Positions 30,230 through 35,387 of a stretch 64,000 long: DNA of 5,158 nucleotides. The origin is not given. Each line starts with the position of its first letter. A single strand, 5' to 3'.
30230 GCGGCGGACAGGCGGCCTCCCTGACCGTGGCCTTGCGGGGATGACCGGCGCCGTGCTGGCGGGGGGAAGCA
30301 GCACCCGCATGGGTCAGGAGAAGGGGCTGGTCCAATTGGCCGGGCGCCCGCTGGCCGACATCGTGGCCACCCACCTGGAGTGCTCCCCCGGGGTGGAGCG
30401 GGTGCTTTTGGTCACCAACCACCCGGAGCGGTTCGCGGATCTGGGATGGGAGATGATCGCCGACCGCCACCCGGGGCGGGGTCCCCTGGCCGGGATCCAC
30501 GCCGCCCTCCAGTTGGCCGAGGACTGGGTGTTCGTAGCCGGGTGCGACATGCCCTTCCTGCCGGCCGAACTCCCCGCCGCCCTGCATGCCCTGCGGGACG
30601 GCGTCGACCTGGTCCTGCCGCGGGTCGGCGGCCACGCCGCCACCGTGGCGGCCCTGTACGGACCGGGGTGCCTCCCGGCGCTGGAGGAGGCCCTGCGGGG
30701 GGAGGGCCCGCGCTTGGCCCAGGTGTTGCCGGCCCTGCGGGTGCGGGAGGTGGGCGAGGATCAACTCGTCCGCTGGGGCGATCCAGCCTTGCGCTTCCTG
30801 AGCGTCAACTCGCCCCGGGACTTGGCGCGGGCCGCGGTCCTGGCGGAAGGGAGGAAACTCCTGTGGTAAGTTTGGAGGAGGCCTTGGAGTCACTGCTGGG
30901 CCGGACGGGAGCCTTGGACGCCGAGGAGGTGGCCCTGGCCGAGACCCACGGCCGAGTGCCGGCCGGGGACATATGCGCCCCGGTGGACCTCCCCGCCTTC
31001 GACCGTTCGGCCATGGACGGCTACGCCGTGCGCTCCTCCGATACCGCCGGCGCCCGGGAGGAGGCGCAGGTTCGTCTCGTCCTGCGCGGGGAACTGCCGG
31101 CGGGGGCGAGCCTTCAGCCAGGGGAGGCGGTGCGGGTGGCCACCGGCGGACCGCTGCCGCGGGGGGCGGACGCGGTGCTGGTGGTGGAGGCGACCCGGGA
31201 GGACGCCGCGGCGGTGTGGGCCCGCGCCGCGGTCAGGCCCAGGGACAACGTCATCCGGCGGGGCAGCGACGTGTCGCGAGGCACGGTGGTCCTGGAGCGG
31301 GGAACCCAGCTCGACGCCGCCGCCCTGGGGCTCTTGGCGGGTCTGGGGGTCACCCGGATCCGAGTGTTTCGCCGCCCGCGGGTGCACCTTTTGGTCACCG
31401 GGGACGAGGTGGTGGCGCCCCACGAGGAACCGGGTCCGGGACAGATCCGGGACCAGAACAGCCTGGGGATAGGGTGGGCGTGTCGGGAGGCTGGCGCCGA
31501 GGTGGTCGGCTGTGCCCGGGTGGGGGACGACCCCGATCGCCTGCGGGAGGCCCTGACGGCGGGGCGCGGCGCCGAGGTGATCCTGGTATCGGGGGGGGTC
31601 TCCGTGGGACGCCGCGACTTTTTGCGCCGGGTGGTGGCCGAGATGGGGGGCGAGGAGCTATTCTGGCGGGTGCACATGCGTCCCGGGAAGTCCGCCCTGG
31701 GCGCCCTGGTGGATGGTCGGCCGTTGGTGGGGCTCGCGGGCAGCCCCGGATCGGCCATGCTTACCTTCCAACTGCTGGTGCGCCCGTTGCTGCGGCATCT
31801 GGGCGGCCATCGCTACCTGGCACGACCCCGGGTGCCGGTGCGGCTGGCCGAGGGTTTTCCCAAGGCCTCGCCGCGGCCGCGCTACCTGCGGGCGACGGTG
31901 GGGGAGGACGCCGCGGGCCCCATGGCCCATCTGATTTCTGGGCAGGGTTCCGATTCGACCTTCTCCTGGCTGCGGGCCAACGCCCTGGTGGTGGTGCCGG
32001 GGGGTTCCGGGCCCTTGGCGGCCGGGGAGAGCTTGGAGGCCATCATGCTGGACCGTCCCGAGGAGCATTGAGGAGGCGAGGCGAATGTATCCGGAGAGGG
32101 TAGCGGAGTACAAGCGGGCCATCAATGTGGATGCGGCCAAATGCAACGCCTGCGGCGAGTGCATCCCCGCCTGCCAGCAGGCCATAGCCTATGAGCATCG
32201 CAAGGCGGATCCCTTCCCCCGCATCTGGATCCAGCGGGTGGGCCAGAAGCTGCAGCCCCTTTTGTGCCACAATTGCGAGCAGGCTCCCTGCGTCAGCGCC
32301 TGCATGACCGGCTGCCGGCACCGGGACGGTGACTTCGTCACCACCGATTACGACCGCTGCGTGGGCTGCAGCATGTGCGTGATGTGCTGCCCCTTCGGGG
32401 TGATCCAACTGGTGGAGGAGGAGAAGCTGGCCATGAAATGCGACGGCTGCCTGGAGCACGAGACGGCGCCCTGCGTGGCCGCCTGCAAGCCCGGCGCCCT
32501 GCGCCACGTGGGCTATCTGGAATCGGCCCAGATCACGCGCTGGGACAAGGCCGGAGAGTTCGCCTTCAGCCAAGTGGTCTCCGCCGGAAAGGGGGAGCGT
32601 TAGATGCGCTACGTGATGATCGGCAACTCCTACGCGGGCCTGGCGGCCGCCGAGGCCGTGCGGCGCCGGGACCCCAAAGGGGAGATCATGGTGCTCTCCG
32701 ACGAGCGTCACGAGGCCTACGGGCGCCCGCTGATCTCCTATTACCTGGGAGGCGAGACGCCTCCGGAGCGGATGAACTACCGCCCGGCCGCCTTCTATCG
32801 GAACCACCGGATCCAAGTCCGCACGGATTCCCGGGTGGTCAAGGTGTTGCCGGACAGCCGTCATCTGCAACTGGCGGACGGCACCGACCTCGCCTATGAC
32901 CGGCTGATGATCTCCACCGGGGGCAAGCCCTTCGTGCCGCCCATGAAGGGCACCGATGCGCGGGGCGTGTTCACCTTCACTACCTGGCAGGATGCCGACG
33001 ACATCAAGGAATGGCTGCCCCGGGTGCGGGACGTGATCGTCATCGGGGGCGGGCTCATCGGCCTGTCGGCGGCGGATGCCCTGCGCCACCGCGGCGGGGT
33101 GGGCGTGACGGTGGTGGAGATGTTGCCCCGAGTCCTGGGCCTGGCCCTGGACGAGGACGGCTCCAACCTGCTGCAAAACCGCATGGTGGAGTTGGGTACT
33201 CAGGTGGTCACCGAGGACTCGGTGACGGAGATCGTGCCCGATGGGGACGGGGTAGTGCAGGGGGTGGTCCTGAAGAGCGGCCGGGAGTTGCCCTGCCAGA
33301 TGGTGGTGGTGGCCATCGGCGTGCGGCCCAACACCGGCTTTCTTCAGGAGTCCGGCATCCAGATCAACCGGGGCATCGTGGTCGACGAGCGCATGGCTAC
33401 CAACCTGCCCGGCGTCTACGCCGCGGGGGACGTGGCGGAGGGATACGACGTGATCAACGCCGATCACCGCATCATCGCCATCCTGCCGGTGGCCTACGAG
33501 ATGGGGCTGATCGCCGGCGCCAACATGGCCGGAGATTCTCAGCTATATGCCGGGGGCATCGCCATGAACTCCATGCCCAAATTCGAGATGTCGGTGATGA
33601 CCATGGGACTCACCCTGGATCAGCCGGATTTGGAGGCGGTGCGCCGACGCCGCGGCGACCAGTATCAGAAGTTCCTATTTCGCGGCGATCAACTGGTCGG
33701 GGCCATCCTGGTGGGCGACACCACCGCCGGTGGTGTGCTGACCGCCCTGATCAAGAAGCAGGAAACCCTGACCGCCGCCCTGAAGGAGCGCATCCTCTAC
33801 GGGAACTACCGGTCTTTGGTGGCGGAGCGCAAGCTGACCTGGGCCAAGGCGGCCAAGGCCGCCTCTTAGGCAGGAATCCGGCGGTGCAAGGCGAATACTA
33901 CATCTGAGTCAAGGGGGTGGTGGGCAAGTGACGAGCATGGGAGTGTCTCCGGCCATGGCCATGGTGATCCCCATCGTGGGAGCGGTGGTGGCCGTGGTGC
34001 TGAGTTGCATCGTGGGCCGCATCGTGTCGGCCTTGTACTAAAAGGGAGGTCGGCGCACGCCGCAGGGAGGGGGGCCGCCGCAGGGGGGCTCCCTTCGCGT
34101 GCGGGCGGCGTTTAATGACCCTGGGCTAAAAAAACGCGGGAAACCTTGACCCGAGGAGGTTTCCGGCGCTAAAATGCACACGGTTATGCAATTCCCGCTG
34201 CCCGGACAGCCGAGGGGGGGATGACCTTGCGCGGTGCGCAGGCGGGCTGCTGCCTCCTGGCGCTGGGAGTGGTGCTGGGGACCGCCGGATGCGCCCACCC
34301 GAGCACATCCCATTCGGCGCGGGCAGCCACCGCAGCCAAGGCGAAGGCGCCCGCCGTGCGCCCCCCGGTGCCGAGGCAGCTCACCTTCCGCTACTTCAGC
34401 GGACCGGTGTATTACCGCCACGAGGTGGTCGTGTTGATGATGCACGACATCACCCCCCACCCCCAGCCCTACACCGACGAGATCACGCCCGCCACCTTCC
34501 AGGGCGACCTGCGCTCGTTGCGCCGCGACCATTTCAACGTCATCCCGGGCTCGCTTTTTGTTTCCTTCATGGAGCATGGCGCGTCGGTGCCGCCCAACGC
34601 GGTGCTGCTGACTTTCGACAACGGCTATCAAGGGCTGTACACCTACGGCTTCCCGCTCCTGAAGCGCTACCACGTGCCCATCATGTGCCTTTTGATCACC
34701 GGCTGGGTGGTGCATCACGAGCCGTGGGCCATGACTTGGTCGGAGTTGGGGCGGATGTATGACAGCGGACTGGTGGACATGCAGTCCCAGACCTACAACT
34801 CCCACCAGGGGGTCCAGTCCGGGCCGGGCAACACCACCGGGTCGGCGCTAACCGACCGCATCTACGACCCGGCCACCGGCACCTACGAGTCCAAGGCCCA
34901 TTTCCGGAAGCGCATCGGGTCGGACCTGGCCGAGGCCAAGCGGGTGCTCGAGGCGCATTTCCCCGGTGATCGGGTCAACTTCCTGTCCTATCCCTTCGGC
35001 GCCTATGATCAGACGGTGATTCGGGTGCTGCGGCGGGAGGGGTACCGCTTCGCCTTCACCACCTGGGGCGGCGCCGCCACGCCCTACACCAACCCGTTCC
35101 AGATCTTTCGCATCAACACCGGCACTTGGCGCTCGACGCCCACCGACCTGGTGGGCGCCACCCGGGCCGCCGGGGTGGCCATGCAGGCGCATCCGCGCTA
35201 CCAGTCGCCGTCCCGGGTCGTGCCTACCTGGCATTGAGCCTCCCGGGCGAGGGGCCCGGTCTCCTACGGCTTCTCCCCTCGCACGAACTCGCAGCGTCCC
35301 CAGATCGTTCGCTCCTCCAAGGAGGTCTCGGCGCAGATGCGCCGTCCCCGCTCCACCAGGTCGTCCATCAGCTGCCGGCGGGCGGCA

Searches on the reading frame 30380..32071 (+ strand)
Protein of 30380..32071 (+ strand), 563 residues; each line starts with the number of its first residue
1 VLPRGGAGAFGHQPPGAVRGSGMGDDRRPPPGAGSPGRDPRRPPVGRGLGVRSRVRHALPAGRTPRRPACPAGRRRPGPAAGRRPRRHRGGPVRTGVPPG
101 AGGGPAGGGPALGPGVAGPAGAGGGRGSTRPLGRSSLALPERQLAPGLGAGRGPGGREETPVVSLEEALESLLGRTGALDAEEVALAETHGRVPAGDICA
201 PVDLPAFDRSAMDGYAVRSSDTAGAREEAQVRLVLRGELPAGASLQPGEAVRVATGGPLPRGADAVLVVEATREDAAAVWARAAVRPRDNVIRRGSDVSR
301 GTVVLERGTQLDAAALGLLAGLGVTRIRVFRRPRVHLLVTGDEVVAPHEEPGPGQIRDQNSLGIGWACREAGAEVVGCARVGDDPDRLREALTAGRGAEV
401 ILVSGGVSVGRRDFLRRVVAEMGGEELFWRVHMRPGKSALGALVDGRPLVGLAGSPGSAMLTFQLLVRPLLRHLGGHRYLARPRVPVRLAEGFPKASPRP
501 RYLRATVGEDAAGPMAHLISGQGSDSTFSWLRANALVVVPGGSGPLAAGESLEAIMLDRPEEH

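Call 11: search_protein_families(library=pfam, proteins=[window:30380-32071:+], max_evalue=0.001)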
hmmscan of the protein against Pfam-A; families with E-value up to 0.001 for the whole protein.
window:30380-32071:+ (563 aa): 3 families
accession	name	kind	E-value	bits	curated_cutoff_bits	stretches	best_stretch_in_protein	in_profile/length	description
PF03453.22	MoeA_N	-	4.3e-45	153.7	30.8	1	163-323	1-160/160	MoeA N-terminal region (domain I and II)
PF00994.29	MoCF_biosynth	-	4.1e-31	108.1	26.6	1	338-473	3-144/144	Probable molybdopterin binding domain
PF03454.20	MoeA_C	-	2.4e-13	50.5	22.1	1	487-555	2-70/72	MoeA C-terminal region (domain IV)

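Call 20: search_protein_families(library=ncbifam, proteins=[window:30380-32071:+], max_evalue=0.001)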
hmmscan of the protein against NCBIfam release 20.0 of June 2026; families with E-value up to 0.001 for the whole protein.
window:30380-32071:+ (563 aa): 9 families
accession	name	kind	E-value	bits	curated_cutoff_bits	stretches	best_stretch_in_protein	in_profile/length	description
NF011068.0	PRK14498.1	equivalog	8.4e-97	324.8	534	1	162-560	9-413/647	molybdopterin biosynthesis protein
NF045515.2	Glp_gephyrin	equivalog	1.3e-95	320.5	475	1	164-557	2-403/403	molybdotransferase-like divisome protein Glp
NF007960.1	PRK10680.1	equivalog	5.3e-84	282.3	440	1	164-554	2-398/401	molybdopterin molybdotransferase MoeA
NF050098.1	MoeA_actino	exception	2.6e-79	266.9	560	1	177-556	15-399/400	molybdopterin molybdotransferase MoeA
NF011060.0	PRK14491.1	equivalog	3.2e-72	243.8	532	1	161-553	198-590/598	bifunctional molybdopterin-guanine dinucleotide biosynthesis adaptor protein MobB/molybdopterin molybdotransferase MoeA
NF011067.0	PRK14497.1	equivalog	2.2e-56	191.5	536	1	162-476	10-323/546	putative molybdopterin biosynthesis protein MoeA/unknown domain fusion protein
TIGR00177.1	molyb_syn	domain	7.5e-25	87.6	85.35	1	333-469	2-148/148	molybdenum cofactor synthesis domain-containing protein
NF001813.0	PRK00549.1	equivalog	1.9e-05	23.9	379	1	354-429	15-91/414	competence/damage-inducible protein A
TIGR00200.1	cinA_nterm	subfamily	0.00061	18.6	243.15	1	337-427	6-90/414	CinA family nicotinamide mononucleotide deamidase-related protein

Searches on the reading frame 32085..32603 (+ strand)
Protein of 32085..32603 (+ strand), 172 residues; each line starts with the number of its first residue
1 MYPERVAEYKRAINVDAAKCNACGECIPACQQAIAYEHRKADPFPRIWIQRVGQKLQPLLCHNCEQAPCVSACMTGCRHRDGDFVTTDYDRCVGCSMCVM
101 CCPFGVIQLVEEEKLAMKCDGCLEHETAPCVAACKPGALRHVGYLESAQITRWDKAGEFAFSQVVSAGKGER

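Call 11: search_protein_families(library=pfam, proteins=[window:32085-32603:+], max_evalue=0.001)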
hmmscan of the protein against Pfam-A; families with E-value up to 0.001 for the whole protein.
window:32085-32603:+ (172 aa): 6 families
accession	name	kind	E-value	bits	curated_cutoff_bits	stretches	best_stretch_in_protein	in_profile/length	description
PF12837.12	Fer4_6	-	5.5e-10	39.1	25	1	84-107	1-24/24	4Fe-4S binding domain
PF12838.12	Fer4_7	-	3.1e-08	34.4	27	0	19-77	1-52/52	4Fe-4S dicluster domain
PF13247.11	Fer4_11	-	4.3e-08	33.7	26.2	1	56-138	5-94/100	4Fe-4S dicluster domain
PF13187.11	Fer4_9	-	8.9e-07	29.3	27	0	91-138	1-51/52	4Fe-4S dicluster domain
PF00037.32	Fer4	-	3.8e-06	26.9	21.1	1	86-108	2-24/24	4Fe-4S binding domain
PF13237.11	Fer4_10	-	1.8e-05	25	25.5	1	86-134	3-52/53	4Fe-4S dicluster domain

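Call 20: search_protein_families(library=ncbifam, proteins=[window:32085-32603:+], max_evalue=0.001)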
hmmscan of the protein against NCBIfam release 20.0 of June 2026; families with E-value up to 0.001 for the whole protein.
window:32085-32603:+ (172 aa): 33 families (the best 25 are shown)
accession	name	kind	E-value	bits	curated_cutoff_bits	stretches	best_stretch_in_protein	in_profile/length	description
NF009451.0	PRK12809.1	equivalog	5.1e-21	74.6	1154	1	12-146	4-141/639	formate-dependent uric acid utilization protein YgfT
NF009408.0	PRK12769.1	equivalog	7.2e-18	64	1003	1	12-143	4-146/659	formate-dependent uric acid utilization protein AegA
NF045766.1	PhenlGlyoxDHPadI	equivalog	7.5e-18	64.5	700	1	11-150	5-141/443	NADH-dependent phenylglyoxylate dehydrogenase subunit beta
NF007658.0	PRK10330.1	equivalog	2.1e-14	53.4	260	1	11-141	3-154/181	electron transport protein HydN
TIGR02951.1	DMSO_dmsB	equivalog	4e-13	49.7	214.1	1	56-140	59-149/161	DMSO/selenate family reductase complex B subunit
NF045797.1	DsrO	equivalog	3.5e-12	46.2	200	1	10-113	43-156/235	sulfate reduction electron transfer complex DsrMKJOP subunit DsrO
NF011569.0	PRK14993.1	equivalog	3.4e-10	39.8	416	1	11-144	44-187/244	tetrathionate reductase subunit TtrB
TIGR03149.1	cyt_nit_nrfC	equivalog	4.1e-10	39.4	377.6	1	60-139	93-179/225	cytochrome c nitrite reductase Fe-S protein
NF041715.1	arsenate_red_ArrB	equivalog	4.3e-10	39.5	450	1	13-111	5-108/233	arsenate respiratory reductase iron-sulfur subunit ArrB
TIGR03478.1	DMSO_red_II_bet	subfamily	3.9e-09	35.9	480.7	1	58-148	128-223/321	DMSO reductase family type II enzyme, iron-sulfur subunit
NF007382.0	PRK09898.1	equivalog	5.7e-09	35.8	213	1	60-144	122-203/208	ferredoxin-like protein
NF038355.1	FDH3_beta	equivalog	4.8e-08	33.2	240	1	14-118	6-112/180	formate dehydrogenase FDH3 subunit beta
NF042979.1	EthbenzDh_ebdB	equivalog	1e-05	24.6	740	1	60-148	152-245/354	ethylbenzene dehydrogenase subunit beta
NF007202.0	PRK09623.1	equivalog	2e-05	24.8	166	1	80-114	71-105/105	3-methyl-2-oxobutanoate dehydrogenase subunit delta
TIGR00402.1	napF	equivalog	2.7e-05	24.2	102.2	1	12-107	61-148/149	ferredoxin-type protein NapF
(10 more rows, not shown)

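Call 64: search_solved_structures(query=window:32085-32603:+, max_evalue=0.00001)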
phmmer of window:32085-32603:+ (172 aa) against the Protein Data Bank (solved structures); distinct sequences matched with E-value up to 0.00001: 17.
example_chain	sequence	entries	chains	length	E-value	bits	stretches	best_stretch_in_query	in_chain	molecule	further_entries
7qv7_A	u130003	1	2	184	1.5e-19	73.8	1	11-115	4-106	Hydrogen dependent carbon dioxide reductase subunit HycB3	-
9mqx_E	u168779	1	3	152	3.3e-18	69.5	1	13-142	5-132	Fe-S-cluster-containing hydrogenase subunit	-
7qv7_B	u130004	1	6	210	6.6e-17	65.2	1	44-112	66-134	Hydrogen dependent carbon dioxide reductase subunit HycB4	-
7z0s_B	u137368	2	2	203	8.8e-13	51.8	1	11-113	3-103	Formate hydrogenlyase subunit 2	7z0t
8c0z_C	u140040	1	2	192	8e-12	48.7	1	11-143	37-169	Iron-sulfur cluster-binding protein potential subunit of aldehyde oxidoreductase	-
6cz7_B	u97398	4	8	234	1.6e-11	47.7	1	14-108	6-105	4Fe-4S ferredoxin, iron-sulfur binding domain protein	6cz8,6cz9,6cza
4ydd_B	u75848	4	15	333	2.3e-09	40.7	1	58-149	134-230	DMSO reductase family type II enzyme, iron-sulfur subunit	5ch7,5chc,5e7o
4v4c_B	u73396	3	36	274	4.5e-09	39.7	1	55-124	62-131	Pyrogallol hydroxytransferase small subunit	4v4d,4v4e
2ivf_B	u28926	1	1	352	1.3e-08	38.3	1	60-148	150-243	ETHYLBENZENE DEHYDROGENASE BETA-SUBUNIT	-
1kqf_B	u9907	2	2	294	2.6e-07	34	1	61-143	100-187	FORMATE DEHYDROGENASE, NITRATE-INDUCIBLE, IRON-SULFUR SUBUNIT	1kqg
9vap_B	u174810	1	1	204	5.8e-07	32.8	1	16-113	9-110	4Fe-4S dicluster domain-containing protein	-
7bkb_L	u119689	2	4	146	1.4e-06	31.6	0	82-113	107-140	Formylmethanofuran dehydrogenase, subunit G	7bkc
1q16_B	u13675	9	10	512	3.8e-06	30.2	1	57-144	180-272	Respiratory nitrate reductase 1 beta chain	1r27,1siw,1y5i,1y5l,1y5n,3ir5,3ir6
6u8y_N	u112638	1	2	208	4.4e-06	30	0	83-110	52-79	NADH dehydrogenase subunit I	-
3egw_B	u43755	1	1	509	4.4e-06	30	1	57-144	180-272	Respiratory nitrate reductase 1 beta chain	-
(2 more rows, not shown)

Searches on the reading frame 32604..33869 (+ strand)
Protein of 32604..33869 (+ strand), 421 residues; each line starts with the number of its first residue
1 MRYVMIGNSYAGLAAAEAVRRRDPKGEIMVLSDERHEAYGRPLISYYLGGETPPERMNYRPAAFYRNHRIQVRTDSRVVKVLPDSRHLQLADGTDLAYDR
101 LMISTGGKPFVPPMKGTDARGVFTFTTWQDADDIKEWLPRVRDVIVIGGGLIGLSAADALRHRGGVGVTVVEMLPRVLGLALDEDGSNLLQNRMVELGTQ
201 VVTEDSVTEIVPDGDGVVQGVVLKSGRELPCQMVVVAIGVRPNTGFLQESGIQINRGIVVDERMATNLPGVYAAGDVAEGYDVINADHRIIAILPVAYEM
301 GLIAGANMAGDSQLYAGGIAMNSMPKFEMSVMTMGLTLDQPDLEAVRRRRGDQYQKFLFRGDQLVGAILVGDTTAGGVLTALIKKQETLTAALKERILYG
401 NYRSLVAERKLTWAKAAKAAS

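Call 11: search_protein_families(library=pfam, proteins=[window:32604-33869:+], max_evalue=0.001)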
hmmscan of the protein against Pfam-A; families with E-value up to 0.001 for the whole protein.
window:32604-33869:+ (421 aa): 11 families
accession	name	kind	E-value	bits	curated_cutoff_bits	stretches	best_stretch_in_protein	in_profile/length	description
PF07992.20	Pyr_redox_2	-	4.5e-61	207.3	26.1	1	2-301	2-291/291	Pyridine nucleotide-disulphide oxidoreductase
PF00070.33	Pyr_redox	-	8.3e-19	68.3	22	1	144-225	2-81/82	Pyridine nucleotide-disulphide oxidoreductase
PF18267.7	Rubredoxin_C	-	1.7e-08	34.8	25.9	1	327-386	8-69/70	Rubredoxin NAD+ reductase C-terminal domain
PF13738.12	Pyr_redox_3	-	1.9e-08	34.4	30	1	65-275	91-305/305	Pyridine nucleotide-disulphide oxidoreductase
PF03486.20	HI0933_like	-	9.1e-08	32.3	50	0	189-386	114-203/244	HI0933-like protein Rossmann domain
PF13450.12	NAD_binding_8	-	4.7e-07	30.4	21.9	1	146-202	1-52/68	NAD(P)-binding Rossmann-like domain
PF01266.30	DAO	-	2.9e-06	27.5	27.9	1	143-173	1-30/353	FAD dependent oxidoreductase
PF00890.30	FAD_binding_2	-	1.2e-05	25.2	20.4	0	143-175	1-32/414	FAD binding domain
PF05834.18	Lycopene_cycl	-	5.7e-05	22.8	23.4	0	189-261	92-161/380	Lycopene cyclase protein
PF01593.30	Amino_oxidase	-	6.2e-05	22.9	19.8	0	184-241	200-257/443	Flavin containing amine oxidoreductase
PF13454.12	NAD_binding_9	-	0.00097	19.6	21.8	0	202-240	118-154/155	FAD-NAD(P)-binding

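Call 20: search_protein_families(library=ncbifam, proteins=[window:32604-33869:+], max_evalue=0.001)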
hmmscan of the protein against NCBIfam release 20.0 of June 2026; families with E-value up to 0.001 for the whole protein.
window:32604-33869:+ (421 aa): 63 families (the best 25 are shown)
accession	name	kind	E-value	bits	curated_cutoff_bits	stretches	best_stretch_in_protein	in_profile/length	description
NF045765.1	PhenlGlyoxDHPadH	equivalog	6e-85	285.6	475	1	2-398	4-400/416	NADH-dependent phenylglyoxylate dehydrogenase subunit epsilon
TIGR02374.1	nitri_red_nirB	equivalog_domain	2.8e-71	241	578.35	1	4-390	2-389/794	nitrite reductase large subunit NirB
TIGR03385.1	CoA_CoA_reduc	equivalog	1.4e-57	195.4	578.8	1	3-338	2-343/439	CoA-disulfide reductase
NF007123.0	PRK09564.1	equivalog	2.5e-51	174.7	458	1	1-339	1-345/444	CoA-disulfide reductase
NF041682.1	ant_diox_AndAa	equivalog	2.2e-48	164.9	650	1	2-339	5-339/406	anthranilate 1,2-dioxygenase system ferredoxin--NAD(+) reductase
NF042949.2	3PPDioc_HcaD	equivalog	1.4e-47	162.3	450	1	3-282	4-280/386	3-phenylpropionate/cinnamic acid dioxygenase ferredoxin--NAD(+) reductase subunit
NF011565.0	PRK14989.1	subfamily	6.2e-45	153.5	883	1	2-390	5-394/847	nitrite reductase large subunit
NF003437.0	PRK04965.1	equivalog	1.9e-42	145.6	392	1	4-279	6-276/378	NADH:flavorubredoxin reductase NorW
NF007286.0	PRK09754.1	equivalog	6e-42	143.8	447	1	4-279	7-278/400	phenylpropionate dioxygenase ferredoxin reductase subunit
NF046103.1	NOXase_Strep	equivalog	1.9e-40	139.2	600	1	3-342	2-345/442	H2O-forming NADH oxidase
NF010037.0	PRK13512.1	equivalog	1.1e-29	103.7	394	1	3-337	4-339/438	CoA-disulfide reductase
TIGR01350.1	lipoamide_DH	equivalog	2.2e-27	95.9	408.8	1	93-313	124-334/461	dihydrolipoyl dehydrogenase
TIGR02053.1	MerA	equivalog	4.4e-25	88.6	454.45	1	82-314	113-334/465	mercury(II) reductase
NF004943.0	PRK06292.2-1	equivalog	1.9e-21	76.4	432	1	92-278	124-308/456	dihydrolipoyl dehydrogenase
NF004991.0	PRK06370.1-3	subfamily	1.4e-20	73.3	620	1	92-286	159-350/509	FAD-containing oxidoreductase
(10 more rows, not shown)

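Call 63: search_solved_structures(query=window:32604-33869:+, max_evalue=1e-20)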
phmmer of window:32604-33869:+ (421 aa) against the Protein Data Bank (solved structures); distinct sequences matched with E-value up to 1e-20: 64 (the best 60 are shown).
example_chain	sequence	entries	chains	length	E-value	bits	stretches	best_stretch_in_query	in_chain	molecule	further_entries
8c0z_E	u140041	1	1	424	3.6e-49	170.7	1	1-400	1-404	Similar to ferredoxin:NADH oxidoreductases or NADH oxidases,potential subunit of aldehyde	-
6ruz_A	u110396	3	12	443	6.6e-45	156.7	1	2-340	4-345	NADH oxidase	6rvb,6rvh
6pfz_D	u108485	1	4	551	7.3e-45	156.5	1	1-336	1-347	NADH oxidase (NoxA-3)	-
3fg2_P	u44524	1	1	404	1.9e-41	145.3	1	5-367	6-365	Putative rubredoxin reductase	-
3kd9_A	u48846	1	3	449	1.5e-39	139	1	3-337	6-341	Coenzyme A disulfide reductase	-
4fx9_A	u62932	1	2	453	1.6e-39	138.9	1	3-337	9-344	Coenzyme A disulfide reductase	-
3lxd_A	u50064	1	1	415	2.1e-39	138.5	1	4-338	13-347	FAD-dependent pyridine nucleotide-disulphide oxidoreductase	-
5l1n_A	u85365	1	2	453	4e-38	134.3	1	3-337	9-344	Coenzyme A disulfide reductase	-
8a56_A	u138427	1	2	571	6.1e-35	123.8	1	3-337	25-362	Coenzyme A-persulfide reductase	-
3cgb_A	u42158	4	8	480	1e-34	123.1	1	1-335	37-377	Pyridine nucleotide-disulfide oxidoreductase, class I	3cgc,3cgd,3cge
9li3_A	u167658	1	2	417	1.4e-33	119.3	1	2-367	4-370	Ferredoxin--NAD(+) reductase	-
3icr_A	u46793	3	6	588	4.6e-32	114.4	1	3-337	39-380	Coenzyme A-Disulfide Reductase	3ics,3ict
3ef6_A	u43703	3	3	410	3.7e-31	111.4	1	4-279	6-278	Toluene 1,2-dioxygenase system ferredoxin--NAD(+) reductase | TodA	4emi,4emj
1xhc_A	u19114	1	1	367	1.1e-30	109.8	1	3-284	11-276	NADH oxidase /nitrite reductase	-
3iwa_A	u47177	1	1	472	2.8e-30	108.5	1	4-340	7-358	FAD-dependent pyridine nucleotide-disulphide oxidoreductase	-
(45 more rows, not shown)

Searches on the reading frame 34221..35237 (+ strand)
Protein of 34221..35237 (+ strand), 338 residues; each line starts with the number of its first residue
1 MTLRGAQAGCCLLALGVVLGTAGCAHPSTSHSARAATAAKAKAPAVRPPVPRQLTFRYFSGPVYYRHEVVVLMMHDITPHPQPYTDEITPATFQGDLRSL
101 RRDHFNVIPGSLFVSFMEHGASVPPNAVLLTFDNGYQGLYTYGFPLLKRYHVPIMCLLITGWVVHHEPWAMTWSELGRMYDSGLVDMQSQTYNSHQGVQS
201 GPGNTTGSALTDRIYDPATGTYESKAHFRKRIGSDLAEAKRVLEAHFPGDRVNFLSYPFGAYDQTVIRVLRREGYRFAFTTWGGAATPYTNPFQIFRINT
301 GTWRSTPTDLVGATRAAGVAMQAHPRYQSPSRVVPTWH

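Call 20: search_protein_families(library=ncbifam, proteins=[window:34221-35237:+], max_evalue=0.001)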
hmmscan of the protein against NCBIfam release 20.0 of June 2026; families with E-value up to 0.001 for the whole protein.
window:34221-35237:+ (338 aa): 4 families
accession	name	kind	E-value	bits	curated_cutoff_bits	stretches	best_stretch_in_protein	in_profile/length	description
TIGR03938.2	deacetyl_PgaB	equivalog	1.6e-40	139.1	321.9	1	68-295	2-245/621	poly-beta-1,6-N-acetyl-D-glucosamine N-deacetylase PgaB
NF011176.0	PRK14581.1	equivalog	8.5e-30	103.5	1091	1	37-286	20-279/673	poly-beta-1,6-N-acetyl-D-glucosamine N-deacetylase PgaB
NF011177.0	PRK14582.1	equivalog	3.7e-27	94.9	923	1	93-287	74-280/671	poly-beta-1,6-N-acetyl-D-glucosamine N-deacetylase PgaB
TIGR03933.1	PIA_icaB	equivalog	3e-17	63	248.35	1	89-298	36-227/245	intercellular adhesin biosynthesis polysaccharide N-deacetylase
